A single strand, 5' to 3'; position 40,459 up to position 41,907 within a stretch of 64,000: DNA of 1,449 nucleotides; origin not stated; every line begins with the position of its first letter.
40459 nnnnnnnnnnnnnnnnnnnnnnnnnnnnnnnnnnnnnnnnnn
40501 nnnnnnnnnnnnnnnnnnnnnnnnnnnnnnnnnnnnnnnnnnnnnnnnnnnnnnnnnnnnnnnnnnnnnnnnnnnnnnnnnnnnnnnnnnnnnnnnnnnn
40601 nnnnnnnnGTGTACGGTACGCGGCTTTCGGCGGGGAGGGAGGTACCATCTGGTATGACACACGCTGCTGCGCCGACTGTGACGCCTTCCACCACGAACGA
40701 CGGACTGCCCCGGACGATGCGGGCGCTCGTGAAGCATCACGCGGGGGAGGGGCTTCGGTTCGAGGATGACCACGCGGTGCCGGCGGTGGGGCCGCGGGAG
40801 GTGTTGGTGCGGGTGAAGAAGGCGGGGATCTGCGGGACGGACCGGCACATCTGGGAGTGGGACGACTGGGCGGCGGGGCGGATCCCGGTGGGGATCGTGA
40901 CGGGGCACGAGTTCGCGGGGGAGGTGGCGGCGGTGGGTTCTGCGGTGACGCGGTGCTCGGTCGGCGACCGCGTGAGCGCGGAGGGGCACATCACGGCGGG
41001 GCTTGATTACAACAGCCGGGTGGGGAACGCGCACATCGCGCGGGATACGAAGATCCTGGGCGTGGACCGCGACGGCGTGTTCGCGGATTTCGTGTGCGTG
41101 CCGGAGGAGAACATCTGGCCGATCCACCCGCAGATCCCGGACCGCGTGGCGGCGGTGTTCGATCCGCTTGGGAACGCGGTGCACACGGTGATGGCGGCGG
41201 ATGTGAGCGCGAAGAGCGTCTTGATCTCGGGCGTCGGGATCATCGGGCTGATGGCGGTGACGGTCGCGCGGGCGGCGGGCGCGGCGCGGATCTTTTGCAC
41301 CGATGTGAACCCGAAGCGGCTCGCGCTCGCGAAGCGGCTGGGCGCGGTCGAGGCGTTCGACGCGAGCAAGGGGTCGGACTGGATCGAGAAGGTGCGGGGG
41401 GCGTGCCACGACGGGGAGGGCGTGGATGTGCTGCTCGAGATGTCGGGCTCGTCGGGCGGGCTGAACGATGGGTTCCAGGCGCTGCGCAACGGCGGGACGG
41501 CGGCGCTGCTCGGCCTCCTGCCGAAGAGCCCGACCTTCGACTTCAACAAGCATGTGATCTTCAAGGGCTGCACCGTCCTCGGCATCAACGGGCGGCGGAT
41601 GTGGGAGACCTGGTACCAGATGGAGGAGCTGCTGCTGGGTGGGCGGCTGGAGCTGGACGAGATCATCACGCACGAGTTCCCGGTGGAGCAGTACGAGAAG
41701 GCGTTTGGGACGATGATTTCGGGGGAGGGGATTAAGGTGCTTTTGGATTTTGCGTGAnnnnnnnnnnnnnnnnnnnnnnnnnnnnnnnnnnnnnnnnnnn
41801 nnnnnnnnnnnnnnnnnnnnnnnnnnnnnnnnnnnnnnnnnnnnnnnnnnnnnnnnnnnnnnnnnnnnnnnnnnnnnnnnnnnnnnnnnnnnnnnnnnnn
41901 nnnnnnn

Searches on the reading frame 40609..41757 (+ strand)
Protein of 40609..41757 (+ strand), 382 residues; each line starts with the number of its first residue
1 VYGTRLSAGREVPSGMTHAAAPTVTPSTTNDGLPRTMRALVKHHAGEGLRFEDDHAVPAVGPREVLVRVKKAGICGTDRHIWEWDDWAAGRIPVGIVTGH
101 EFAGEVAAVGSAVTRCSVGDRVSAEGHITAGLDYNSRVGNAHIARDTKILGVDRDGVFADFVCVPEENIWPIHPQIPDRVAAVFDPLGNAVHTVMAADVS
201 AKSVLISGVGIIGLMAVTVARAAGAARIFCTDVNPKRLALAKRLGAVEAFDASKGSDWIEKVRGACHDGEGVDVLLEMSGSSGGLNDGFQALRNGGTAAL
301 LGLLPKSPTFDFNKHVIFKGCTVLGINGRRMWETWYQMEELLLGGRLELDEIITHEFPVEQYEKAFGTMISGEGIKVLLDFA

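Call 12: search_protein_families(library=pfam, proteins=[window:40609-41757:+], max_evalue=0.1)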
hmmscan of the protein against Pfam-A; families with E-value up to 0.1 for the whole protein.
window:40609-41757:+ (382 aa): 4 families
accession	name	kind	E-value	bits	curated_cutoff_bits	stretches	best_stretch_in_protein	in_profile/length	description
PF00107.32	ADH_zinc_N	-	6.7e-28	97.7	31.8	1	212-342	2-127/129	Zinc-binding dehydrogenase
PF08240.17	ADH_N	-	4.1e-22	78.8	23.5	1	61-173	1-103/104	Alcohol dehydrogenase GroES-like domain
PF16912.11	Glu_dehyd_C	-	1.3e-11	44.8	34.9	1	191-381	21-211/211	Glucose dehydrogenase C-terminus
PF01262.27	AlaDh_PNT_C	-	0.00042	20.3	23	1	192-245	16-72/214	Alanine dehydrogenase/PNT, C-terminal domain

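Call 13: search_protein_families(library=ncbifam, proteins=[window:40609-41757:+], max_evalue=0.1)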
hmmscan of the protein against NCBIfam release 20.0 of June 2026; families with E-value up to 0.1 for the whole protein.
window:40609-41757:+ (382 aa): 24 families
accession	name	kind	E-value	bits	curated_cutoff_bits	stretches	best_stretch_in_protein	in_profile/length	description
NF003808.0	PRK05396.1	equivalog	1.2e-127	425.5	380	1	37-381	1-340/341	L-threonine 3-dehydrogenase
TIGR00692.1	tdh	equivalog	1.4e-113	379.4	458.35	1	39-379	1-338/340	L-threonine 3-dehydrogenase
NF041097.1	keto_inos_dh_IolM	equivalog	5.5e-48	163.5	450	1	54-369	44-377/389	scyllo-inosose 3-dehydrogenase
NF007489.0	PRK10083.1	equivalog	1.4e-37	129.5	376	1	55-382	17-338/339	Zn-dependent oxidoreductase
TIGR03366.1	HpnZ_proposed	hypoth_equivalog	5.8e-30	104.6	328.1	1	61-326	4-278/315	putative phosphonate catabolism associated alcohol dehydrogenase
NF007375.0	PRK09880.1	equivalog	5.8e-30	104.2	469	1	63-368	28-329/344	L-idonate 5-dehydrogenase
NF007642.0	PRK10309.1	equivalog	4.3e-29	101.8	550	1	37-367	1-331/347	galactitol-1-phosphate 5-dehydrogenase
NF010344.0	PRK13771.1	subfamily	1.5e-27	96.5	349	1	37-369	1-320/334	putative alcohol dehydrogenase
TIGR03451.1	mycoS_dep_FDH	equivalog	4.8e-27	94.7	512.9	1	37-376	2-353/358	S-(hydroxymethyl)mycothiol dehydrogenase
TIGR02818.1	adh_III_F_hyde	equivalog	3.8e-26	92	543.95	2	158-380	140-367/368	S-(hydroxymethyl)glutathione dehydrogenase/class III alcohol dehydrogenase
TIGR03989.1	Rxyl_3153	subfamily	1.8e-25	90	440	2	134-379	117-368/370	NDMA-dependent alcohol dehydrogenase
NF041172.1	AcrlCoa_red_Thmprot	equivalog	5.4e-21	74.9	500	1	37-374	1-326/334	acryloyl-CoA reductase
NF006940.0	PRK09422.1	equivalog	1.3e-20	73.6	344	1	53-325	15-282/338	alcohol dehydrogenase AdhP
TIGR03201.1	dearomat_had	equivalog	1e-19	70.9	338.65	1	55-368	16-335/349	6-hydroxycyclohex-1-ene-1-carbonyl-CoA dehydrogenase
TIGR02824.1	quinone_pig3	subfamily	5.7e-19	68.3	296.8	2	148-325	84-261/325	putative NAD(P)H quinone oxidoreductase, PIG3 family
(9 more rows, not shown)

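Call 56: find_homologous_proteins(query=window:40714-41757:+, max_evalue=1e-100)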
Query window:40714-41757:+ (347 aa): 1988 proteins with E <= 1e-100 among 8000 candidates; the best 120 are listed.
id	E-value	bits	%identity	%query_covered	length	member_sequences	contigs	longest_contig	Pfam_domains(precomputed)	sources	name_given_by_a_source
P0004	5.6e-232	787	100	100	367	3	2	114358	PF00107.33,PF16912.12,PF08240.18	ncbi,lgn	-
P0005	3.1e-197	673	86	100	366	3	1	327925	PF00107.33,PF16912.12,PF08240.18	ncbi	ncbi:MAG: L-threonine 3-dehydrogenase [Planctomycetota bacterium]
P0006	1.4e-194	664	83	100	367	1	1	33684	PF00107.33,PF16912.12,PF08240.18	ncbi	ncbi:MAG: L-threonine 3-dehydrogenase [Planctomycetota bacterium]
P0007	1.8e-187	641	81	99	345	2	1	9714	PF00107.33,PF16912.12,PF08240.18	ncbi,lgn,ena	-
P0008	2.7e-187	640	81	99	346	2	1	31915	PF00107.33,PF16912.12,PF08240.18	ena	-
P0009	4.3e-187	640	81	100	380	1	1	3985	PF00107.33,PF16912.12,PF08240.18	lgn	-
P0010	5.9e-187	639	81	99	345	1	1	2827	PF00107.33,PF16912.12,PF08240.18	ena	-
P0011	1.0e-186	638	80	100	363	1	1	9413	PF00107.33,PF16912.12,PF08240.18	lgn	-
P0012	1.6e-186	638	81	99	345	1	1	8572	PF00107.33,PF16912.12,PF08240.18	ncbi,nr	ncbi:MAG: L-threonine 3-dehydrogenase [Phycisphaerales bacterium]|nr:MAG: L-threonine 3-dehydrogenas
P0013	3.5e-186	637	80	99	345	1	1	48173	PF00107.33,PF16912.12,PF08240.18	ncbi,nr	ncbi:MAG: L-threonine 3-dehydrogenase [Phycisphaerales bacterium]|nr:L-threonine 3-dehydrogenase [Ph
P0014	9.3e-186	635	81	99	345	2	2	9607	PF00107.33,PF16912.12,PF08240.18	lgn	-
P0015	5.7e-185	633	79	100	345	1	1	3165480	PF00107.33,PF16912.12,PF13602.13,PF08240.18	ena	-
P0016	3.9e-184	630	80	99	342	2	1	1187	PF00107.33,PF16912.12,PF08240.18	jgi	jgi:threonine 3-dehydrogenase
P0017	8.8e-184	629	79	99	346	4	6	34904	PF00107.33,PF16912.12,PF08240.18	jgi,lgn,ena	jgi:threonine 3-dehydrogenase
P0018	4.1e-183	627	79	100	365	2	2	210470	PF00107.33,PF16912.12,PF13602.13,PF08240.18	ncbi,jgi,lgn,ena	-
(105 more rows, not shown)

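Call 58: find_encoding_contigs(protein=P0005, flank=10000, max_places=2)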
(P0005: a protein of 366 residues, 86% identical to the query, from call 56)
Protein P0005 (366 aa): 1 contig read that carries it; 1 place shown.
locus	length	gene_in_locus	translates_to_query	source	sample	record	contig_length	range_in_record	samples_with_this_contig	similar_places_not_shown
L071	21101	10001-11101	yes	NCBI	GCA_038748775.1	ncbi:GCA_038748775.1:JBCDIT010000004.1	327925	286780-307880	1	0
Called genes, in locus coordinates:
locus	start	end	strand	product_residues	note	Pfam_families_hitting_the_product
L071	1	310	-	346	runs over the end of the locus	PF01882:DUF58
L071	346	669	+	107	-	-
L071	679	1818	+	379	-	PF00365:PFK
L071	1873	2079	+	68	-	PF05154:TM2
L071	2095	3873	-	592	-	PF00772:DnaB, PF03796:DnaB_C, PF13481:AAA_25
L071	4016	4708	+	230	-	PF12766:Pyridox_oxase_2, PF01243:PNPOx_N, PF10590:PNP_phzG_C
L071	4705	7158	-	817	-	PF00561:Abhydrolase_1, PF12146:Hydrolase_4 (faint)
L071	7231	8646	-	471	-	PF00278:Orn_DAP_Arg_deC (weak), PF02784:Orn_Arg_deC_N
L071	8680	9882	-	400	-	PF00482:T2SSF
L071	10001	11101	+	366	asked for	PF08240:ADH_N, PF16912:Glu_dehyd_C, PF00107:ADH_zinc_N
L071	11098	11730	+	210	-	-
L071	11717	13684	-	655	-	PF00012:HSP70, PF06723:MreB_Mbl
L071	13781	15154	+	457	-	PF00085:Thioredoxin (faint), PF00578:AhpC-TSA, PF08534:Redoxin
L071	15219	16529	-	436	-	PF00109:ketoacyl-synt, PF02801:Ketoacyl-synt_C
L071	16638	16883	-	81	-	PF00550:PP-binding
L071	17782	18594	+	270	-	PF07285:DUF1444 (weak)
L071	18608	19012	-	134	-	-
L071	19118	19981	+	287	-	PF00106:adh_short, PF01370:Epimerase, PF08659:KR, PF13561:adh_short_C2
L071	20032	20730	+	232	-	PF00117:GATase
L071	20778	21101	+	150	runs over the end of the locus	-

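Call 59: find_encoding_contigs(protein=P0006, flank=10000, max_places=2)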
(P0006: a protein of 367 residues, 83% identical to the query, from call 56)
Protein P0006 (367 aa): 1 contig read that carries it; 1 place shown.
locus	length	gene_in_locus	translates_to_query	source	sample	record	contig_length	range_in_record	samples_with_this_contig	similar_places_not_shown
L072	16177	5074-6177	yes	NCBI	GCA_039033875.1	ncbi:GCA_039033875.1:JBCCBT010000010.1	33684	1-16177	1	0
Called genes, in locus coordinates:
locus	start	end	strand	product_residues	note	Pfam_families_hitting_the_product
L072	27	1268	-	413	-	PF00266:Aminotran_5, PF01041:DegT_DnrJ_EryC1, PF01053:Cys_Met_Meta_PP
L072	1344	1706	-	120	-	-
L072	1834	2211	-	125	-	-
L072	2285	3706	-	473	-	PF00278:Orn_DAP_Arg_deC (weak), PF02784:Orn_Arg_deC_N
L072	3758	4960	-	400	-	PF00482:T2SSF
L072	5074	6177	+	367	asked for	PF08240:ADH_N, PF16912:Glu_dehyd_C, PF00107:ADH_zinc_N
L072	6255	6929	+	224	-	-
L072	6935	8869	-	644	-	PF00012:HSP70, PF06723:MreB_Mbl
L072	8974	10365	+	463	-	PF08534:Redoxin, PF00578:AhpC-TSA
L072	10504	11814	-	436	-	PF00109:ketoacyl-synt, PF02801:Ketoacyl-synt_C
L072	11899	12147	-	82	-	PF00550:PP-binding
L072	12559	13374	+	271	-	PF07285:DUF1444 (weak)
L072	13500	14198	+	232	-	PF00117:GATase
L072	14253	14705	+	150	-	-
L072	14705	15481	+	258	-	PF06736:TMEM175 (weak)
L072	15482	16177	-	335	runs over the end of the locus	PF19300:BPD_transp_1_N (faint), PF00528:BPD_transp_1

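Call 60: find_encoding_contigs(protein=P0013, flank=10000, max_places=2)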
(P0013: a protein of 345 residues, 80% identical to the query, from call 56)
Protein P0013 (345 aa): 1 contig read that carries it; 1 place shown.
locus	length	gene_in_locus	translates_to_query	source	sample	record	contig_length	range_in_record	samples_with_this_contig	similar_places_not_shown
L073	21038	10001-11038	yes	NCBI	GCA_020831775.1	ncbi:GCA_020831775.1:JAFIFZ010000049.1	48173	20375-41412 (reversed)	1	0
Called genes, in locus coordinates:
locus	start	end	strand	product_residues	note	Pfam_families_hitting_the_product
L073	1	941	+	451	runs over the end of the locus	PF00535:Glycos_transf_2, PF10111:Glyco_tranf_2_2, PF13641:Glyco_tranf_2_3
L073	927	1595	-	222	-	PF13428:TPR_14 (faint), PF13432:TPR_16 (faint), PF13176:TPR_7 (faint), PF00515:TPR_1 (faint), PF07719:TPR_2 (faint), PF13181:TPR_8 (faint), PF13374:TPR_10 (faint), PF13424:TPR_12 (faint), +1 more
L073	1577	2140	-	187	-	-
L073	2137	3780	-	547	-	-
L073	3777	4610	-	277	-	-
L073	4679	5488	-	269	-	-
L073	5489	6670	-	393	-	-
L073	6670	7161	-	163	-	-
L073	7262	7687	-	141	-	PF07963:N_methyl, PF08334:T2SSG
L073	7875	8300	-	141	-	PF07963:N_methyl, PF08334:T2SSG (weak)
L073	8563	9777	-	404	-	PF28597:T2SSF_N (faint), PF00482:T2SSF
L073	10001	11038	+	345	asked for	PF08240:ADH_N, PF16912:Glu_dehyd_C, PF00107:ADH_zinc_N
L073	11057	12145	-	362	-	-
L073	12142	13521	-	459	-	PF04932:Wzy_C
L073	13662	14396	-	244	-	-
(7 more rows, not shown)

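Call 61: find_encoding_contigs(protein=P0008, flank=10000, max_places=2)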
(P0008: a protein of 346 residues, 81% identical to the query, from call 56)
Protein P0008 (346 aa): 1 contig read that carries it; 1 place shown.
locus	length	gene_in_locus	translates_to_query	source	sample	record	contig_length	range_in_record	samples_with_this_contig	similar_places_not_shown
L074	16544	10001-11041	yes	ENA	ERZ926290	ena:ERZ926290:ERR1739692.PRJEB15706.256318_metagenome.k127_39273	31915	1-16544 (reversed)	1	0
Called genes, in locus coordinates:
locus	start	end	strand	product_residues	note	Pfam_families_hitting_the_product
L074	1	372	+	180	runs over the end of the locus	-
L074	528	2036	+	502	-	PF13638:PIN_4, PF13604:AAA_30 (faint), PF02562:PhoH, PF13245:AAA_19 (faint)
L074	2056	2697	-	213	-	PF07719:TPR_2 (faint), PF13431:TPR_17 (faint), PF13176:TPR_7 (faint), PF13428:TPR_14 (faint), PF14559:TPR_19 (faint), PF13424:TPR_12 (faint), PF13432:TPR_16 (weak), PF13371:TPR_9 (weak), +4 more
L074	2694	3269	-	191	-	-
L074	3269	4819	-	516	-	-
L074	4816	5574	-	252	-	-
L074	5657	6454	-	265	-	-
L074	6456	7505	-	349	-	PF07963:N_methyl (weak)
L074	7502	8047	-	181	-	-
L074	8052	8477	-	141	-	PF08334:T2SSG (faint)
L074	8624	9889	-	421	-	PF00482:T2SSF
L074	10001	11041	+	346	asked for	PF08240:ADH_N, PF16912:Glu_dehyd_C, PF00107:ADH_zinc_N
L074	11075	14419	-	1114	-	PF22842:Pel9A-like_beta_helix (weak), PF13229:Beta_helix (weak), PF13517:FG-GAP_3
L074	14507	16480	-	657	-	PF00012:HSP70, PF06723:MreB_Mbl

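Call 67: search_protein_families(library=pfam, proteins=[L071:11098-11730:+, L072:6255-6929:+], max_evalue=0.01)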
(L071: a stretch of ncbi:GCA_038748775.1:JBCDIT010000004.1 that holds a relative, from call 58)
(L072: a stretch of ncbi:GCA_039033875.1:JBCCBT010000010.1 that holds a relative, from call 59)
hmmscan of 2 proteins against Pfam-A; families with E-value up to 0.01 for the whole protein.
L071:11098-11730:+ (210 aa): 0 families

L072:6255-6929:+ (224 aa): 0 families
